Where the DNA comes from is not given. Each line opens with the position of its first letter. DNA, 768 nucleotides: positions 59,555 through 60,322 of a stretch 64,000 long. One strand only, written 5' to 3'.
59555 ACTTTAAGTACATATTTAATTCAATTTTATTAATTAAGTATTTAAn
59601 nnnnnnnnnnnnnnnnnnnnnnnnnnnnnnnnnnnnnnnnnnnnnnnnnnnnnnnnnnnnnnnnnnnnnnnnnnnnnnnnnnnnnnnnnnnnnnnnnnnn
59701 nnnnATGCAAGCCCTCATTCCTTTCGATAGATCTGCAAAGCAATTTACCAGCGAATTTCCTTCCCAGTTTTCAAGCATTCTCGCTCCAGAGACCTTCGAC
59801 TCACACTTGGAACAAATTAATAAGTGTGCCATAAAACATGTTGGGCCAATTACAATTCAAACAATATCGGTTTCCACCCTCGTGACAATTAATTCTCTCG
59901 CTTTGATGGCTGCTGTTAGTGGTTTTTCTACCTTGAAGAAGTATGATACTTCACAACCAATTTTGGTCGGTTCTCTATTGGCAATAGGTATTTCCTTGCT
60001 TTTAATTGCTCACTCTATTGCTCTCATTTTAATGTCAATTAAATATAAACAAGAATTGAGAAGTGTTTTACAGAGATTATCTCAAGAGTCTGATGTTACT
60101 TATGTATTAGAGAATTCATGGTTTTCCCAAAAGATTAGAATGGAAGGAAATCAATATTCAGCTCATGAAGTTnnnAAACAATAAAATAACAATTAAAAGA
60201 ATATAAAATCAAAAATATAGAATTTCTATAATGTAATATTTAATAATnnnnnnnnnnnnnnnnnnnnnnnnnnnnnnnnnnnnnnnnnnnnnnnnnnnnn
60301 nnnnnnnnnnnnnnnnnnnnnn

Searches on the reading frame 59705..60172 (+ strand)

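Call 55: search_protein_families(library=pfam, proteins=[P0121, P0123, P0124], max_evalue=0.001)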
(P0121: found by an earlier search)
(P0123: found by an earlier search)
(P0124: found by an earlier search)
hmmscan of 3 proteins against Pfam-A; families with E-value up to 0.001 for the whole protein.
P0121 (394 aa): 1 family
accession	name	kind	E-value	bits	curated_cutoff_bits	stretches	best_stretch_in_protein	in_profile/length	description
PF25390.1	WD40_RLD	-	8.7e-08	32.3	150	0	205-246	195-236/363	RCC1-like domain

P0123 (156 aa): 1 family
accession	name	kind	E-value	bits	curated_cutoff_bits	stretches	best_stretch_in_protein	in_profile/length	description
PF10256.14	Erf4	-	7.9e-05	23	29.3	1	11-68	14-70/116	Golgin subfamily A member 7/ERF4 family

P0124 (515 aa): 4 families
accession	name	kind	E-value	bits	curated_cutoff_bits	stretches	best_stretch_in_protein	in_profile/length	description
PF25390.1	WD40_RLD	-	2.7e-50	172.1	150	2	96-361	27-299/363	RCC1-like domain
PF13540.12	RCC1_2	-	3.3e-34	116.2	22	4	160-188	2-30/30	Regulator of chromosome condensation (RCC1) repeat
PF00415.24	RCC1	-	4.7e-22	78.7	21.7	2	326-358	1-33/50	Regulator of chromosome condensation (RCC1) repeat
PF25384.1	Alsin_RLD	-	4.1e-08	33.4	100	0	99-178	273-352/405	Alsin RCC1-like domain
